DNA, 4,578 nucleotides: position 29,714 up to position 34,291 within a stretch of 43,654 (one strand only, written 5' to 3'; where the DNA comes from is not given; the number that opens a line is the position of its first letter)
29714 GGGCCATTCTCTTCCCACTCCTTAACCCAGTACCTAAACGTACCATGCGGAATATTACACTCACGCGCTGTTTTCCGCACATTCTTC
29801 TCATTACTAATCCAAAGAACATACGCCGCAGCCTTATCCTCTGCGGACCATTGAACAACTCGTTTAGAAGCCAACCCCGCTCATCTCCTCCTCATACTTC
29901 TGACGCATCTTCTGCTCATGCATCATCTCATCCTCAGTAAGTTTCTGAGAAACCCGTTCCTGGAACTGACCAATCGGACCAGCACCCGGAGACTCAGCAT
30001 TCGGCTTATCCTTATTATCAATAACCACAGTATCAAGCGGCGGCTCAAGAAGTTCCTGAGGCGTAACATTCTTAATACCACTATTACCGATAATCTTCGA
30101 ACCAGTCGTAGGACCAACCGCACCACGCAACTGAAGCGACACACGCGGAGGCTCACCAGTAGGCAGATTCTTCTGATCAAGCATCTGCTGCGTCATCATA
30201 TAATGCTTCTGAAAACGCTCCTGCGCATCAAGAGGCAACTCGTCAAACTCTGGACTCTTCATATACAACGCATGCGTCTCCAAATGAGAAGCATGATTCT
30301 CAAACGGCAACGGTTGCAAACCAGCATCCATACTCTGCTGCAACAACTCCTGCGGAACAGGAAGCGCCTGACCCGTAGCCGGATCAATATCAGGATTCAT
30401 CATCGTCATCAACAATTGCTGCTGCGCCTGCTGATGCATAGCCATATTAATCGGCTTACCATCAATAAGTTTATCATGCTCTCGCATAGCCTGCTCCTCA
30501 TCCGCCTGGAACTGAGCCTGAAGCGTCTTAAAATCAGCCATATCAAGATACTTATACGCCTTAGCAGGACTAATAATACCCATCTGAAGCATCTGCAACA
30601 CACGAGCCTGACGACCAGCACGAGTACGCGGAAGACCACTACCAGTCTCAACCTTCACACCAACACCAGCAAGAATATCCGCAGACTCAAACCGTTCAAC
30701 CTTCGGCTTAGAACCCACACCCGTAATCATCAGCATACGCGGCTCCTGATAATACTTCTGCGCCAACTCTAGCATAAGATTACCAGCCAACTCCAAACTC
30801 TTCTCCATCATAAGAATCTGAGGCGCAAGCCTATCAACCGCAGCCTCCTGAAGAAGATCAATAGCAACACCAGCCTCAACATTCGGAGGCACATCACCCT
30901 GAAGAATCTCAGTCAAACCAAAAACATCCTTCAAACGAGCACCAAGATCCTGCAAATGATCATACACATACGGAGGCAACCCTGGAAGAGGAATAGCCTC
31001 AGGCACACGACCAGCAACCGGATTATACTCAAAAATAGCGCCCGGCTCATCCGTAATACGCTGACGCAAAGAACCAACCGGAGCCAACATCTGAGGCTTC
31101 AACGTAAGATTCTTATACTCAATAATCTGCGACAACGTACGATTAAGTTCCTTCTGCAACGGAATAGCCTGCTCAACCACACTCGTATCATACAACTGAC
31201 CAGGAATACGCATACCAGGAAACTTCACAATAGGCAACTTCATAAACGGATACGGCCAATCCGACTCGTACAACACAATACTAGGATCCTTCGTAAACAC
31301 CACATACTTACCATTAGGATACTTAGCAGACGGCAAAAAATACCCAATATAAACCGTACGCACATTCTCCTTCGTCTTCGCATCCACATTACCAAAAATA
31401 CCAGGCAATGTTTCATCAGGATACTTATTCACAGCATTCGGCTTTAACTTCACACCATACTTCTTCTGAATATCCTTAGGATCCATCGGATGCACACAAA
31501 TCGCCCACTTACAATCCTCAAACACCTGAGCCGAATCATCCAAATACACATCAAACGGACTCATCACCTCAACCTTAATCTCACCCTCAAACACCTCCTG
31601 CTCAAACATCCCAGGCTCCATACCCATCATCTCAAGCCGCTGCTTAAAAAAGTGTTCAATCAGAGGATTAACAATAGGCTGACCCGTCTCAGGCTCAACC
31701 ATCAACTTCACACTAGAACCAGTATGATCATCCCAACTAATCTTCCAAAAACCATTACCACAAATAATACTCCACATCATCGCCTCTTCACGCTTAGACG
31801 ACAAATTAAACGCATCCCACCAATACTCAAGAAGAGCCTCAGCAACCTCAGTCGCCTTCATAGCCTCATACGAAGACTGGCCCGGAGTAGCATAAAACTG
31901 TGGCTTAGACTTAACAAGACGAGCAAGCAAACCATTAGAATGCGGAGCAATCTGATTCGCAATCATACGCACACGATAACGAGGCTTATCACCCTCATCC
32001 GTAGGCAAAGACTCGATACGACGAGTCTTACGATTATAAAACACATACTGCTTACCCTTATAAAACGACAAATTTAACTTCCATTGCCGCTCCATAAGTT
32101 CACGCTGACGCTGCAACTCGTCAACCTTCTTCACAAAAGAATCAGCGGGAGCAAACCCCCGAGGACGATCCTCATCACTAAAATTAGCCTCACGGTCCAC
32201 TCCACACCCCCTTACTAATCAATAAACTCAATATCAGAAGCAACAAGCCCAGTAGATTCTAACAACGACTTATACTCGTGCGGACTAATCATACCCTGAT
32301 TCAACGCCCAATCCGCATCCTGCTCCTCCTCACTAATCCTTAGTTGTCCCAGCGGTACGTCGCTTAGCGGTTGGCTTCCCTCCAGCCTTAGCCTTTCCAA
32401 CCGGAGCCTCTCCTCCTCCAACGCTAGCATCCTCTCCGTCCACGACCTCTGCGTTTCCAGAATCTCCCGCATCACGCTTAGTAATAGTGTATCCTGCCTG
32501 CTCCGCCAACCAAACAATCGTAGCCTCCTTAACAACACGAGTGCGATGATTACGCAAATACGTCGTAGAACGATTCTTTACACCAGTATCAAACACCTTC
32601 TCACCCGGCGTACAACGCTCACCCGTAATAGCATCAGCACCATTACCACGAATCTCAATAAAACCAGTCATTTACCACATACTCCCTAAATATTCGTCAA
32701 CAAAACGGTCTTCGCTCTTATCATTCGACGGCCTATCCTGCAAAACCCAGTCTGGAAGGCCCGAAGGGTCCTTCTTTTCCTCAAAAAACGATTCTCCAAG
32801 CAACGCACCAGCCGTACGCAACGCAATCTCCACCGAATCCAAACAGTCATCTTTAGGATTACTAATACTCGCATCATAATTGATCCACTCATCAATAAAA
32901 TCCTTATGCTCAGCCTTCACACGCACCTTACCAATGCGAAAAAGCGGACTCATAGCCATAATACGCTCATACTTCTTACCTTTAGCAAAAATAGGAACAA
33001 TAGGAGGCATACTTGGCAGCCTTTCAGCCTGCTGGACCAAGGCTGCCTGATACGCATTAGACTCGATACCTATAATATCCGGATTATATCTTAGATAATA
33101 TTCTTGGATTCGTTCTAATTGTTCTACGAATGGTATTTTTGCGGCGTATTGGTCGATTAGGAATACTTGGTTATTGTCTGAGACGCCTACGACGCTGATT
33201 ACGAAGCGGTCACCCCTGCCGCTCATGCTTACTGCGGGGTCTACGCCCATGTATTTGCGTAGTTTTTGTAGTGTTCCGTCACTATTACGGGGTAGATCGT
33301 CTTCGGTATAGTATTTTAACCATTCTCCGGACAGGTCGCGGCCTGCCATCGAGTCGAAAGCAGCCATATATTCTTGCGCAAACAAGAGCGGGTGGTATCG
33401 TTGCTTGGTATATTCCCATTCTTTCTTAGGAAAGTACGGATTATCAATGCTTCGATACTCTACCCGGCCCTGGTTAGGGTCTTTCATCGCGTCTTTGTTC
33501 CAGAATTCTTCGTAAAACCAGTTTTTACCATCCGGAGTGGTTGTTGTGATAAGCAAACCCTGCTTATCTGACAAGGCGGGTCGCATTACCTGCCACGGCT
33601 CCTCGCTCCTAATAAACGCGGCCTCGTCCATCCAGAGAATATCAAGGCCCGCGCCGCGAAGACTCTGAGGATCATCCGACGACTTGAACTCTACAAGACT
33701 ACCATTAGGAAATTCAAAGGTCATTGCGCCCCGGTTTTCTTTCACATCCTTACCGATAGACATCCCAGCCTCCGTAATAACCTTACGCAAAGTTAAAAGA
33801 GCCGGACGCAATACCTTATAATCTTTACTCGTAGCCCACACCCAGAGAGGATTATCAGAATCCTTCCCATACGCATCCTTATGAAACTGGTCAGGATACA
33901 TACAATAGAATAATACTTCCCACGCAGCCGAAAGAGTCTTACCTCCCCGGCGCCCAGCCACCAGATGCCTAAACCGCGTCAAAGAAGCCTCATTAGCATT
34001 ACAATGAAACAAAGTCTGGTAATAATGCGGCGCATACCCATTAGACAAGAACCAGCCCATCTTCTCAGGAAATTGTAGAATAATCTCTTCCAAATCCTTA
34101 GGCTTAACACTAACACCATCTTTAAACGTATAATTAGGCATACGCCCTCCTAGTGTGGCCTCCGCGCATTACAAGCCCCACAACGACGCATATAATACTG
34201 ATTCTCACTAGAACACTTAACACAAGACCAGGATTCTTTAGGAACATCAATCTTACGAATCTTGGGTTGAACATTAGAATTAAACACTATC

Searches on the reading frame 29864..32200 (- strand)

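Call 14: search_protein_families(library=pfam, proteins=[window:29864-32200:-], max_evalue=0.001)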
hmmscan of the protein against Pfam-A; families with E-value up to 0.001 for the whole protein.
window:29864-32200:- (778 aa): 3 families
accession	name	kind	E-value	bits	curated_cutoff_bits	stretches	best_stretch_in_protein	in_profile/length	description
PF16510.12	P22_portal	-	1.3e-33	116.8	26.1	2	212-601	137-580/594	Phage P22-like portal protein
PF23899.1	SU10_portal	-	1.1e-09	37.7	30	1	320-594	310-587/593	Phage SU10 portal protein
PF12236.14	Head-tail_con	-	9.8e-07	28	27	1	306-430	237-359/489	Bacteriophage head to tail connecting protein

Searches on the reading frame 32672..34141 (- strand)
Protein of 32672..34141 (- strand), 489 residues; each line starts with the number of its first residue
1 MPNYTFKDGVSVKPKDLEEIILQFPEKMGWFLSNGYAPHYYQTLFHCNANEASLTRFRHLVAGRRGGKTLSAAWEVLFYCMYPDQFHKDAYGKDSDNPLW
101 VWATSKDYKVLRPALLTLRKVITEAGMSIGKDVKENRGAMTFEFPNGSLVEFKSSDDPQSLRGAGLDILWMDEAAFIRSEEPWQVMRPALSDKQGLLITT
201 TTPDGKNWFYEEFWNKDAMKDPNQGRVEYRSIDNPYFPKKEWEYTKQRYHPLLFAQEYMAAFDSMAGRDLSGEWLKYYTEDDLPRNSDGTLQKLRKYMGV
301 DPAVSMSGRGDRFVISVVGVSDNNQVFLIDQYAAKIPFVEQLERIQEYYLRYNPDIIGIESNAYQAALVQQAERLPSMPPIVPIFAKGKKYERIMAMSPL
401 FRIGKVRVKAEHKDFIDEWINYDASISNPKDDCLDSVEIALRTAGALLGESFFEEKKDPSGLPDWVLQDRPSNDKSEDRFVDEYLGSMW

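Call 14: search_protein_families(library=pfam, proteins=[window:32672-34141:-], max_evalue=0.001)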
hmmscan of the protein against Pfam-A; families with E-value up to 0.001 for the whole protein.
window:32672-34141:- (489 aa): 3 families
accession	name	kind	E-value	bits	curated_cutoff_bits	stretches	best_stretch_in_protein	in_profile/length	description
PF03237.21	Terminase_6N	-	1.3e-13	51.6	22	1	61-276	3-214/215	Terminase large subunit, T4likevirus-type, N-terminal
PF17289.8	Terminase_6C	-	5.5e-08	33.4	22.6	1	298-441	1-152/155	Terminase RNaseH-like domain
PF04466.19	Terminase_3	-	1e-07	32.2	23.2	1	127-240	59-178/201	Phage terminase large subunit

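Call 15: search_dna_similar(query=window:32672-34141:-, collection=phages, mode=protein, max_rows=15)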
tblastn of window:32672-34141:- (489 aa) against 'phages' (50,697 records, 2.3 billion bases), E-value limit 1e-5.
Records with a match: 1880; places in all: 1880; records where one place covers at least 80% of the query: 292.
Best place of each record, by identity: <60% 1880.
By first word of the organism name: Escherichia 588; Vibrio 321; Salmonella 275; Klebsiella 119; Shigella 77; Acinetobacter 68; Gordonia 45; Microbacterium 38; Enterobacteria 38; Enterobacter 33; and 52 more.
By host as written in the record: - 453; Escherichia coli 238; Klebsiella pneumoniae 40; Salmonella enterica subsp. enterica serovar Enteritidis PT1 39; Escherichia coli K-12 32; Escherichia coli O157:H7 31; Microbacterium foliorum NRRL B-24224 26; Gordonia rubripertincta NRRL B-16540 26; and 392 more.
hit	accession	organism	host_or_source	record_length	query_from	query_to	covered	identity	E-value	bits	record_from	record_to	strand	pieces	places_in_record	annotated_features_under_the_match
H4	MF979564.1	Pectobacterium phage DU_PP_V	Pectobacterium sp.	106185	17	434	85%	23.3%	1e-8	64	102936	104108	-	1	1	terminase large subunit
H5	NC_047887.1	Pectobacterium phage DU_PP_V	Pectobacterium sp.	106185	17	434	85%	23.3%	1e-8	64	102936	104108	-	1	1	terminase large subunit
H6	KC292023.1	Halorubrum tailed virus 4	Halorubrum sp. s5a-3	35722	53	441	80%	24.2%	1e-8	64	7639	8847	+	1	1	21: terminase large subunit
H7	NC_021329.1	Halorubrum tailed virus 4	Halorubrum sp. s5a-3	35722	53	441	80%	24.2%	1e-8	64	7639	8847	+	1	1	21: terminase large subunit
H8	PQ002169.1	Salmonella phage vB_Sen_SG_WM_RUS_R2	Salmonella enterica subsp. enterica ...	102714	29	422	81%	23.4%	7e-10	68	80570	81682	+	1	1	terminase large subunit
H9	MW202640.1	Caudoviricetes sp.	Manatee Spring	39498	36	388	72%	25.9%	1e-11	73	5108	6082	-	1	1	large subunit terminase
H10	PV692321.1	Salmonella phage INF11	Salmonella sp. 10-481A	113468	33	422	80%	23.4%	3e-9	66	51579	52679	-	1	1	terminase | hypothetical protein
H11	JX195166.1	Pectobacterium phage My1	-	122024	17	422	83%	22.4%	2e-9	66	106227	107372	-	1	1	terminase large subunit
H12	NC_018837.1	Pectobacterium phage My1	-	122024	17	422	83%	22.4%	2e-9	66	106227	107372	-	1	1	terminase large subunit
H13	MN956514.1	Salmonella phage L6jm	Salmonella enterica subsp. enterica ...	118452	29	422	81%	23.0%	2e-9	67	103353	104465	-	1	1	terminase-like family protein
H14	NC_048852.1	Salmonella phage L6jm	Salmonella enterica subsp. enterica ...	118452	29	422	81%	23.0%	2e-9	67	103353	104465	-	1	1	terminase large subunit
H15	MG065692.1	Campylobacter phage C13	Campylobacter jejuni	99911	29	422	81%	23.0%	2e-9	67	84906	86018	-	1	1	record has no annotation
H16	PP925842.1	Escherichia phage KookSpook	Escherichia coli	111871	29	422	81%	23.0%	2e-9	67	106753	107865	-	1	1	terminase large subunit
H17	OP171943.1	Klebsiella phage GZ8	Klebsiella pneumoniae K643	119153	22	422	82%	22.5%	4e-8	62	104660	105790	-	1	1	terminase large subunit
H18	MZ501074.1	Escherichia phage HildyBeyeler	Escherichia coli K-12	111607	29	422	81%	22.9%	1e-8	64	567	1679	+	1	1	terminase large subunit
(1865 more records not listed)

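Call 17: find_related_loci(query=window:32672-34141:-, collection=viral_contigs, flank=10000)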
Query window:32672-34141:- (489 aa) in viral_contigs; peptide patterns used: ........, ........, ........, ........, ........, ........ (x = any residue, [..] = any of these).
58 stretches matched a pattern; 57 encode a relative of the query (tblastn E <= 1e-3); 57 distinct loci.
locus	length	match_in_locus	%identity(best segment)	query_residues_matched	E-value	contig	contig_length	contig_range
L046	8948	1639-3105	96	1-489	0e+0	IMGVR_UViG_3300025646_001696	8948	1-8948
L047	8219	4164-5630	92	1-489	0e+0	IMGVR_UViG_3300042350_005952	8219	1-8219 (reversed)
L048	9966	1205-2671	89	1-489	0e+0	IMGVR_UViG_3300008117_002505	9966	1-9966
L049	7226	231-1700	88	1-489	0e+0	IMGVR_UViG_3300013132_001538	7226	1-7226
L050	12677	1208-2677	88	1-489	0e+0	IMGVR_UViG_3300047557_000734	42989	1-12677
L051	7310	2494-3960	88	1-489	0e+0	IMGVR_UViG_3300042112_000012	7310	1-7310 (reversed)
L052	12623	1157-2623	88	1-489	0e+0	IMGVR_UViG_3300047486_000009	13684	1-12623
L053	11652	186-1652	88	1-489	0e+0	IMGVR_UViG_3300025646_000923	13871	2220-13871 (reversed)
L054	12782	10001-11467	88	1-489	0e+0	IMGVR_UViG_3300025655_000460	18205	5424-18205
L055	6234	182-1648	88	1-489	0e+0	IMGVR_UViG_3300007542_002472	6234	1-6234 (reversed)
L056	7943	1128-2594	88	1-489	0e+0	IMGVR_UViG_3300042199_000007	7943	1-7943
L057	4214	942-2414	88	1-489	0e+0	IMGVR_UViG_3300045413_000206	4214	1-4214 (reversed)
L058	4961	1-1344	96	42-489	0e+0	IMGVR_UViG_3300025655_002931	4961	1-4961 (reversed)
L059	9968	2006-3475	86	1-489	0e+0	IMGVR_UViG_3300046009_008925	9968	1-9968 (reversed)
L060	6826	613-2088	86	1-489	0e+0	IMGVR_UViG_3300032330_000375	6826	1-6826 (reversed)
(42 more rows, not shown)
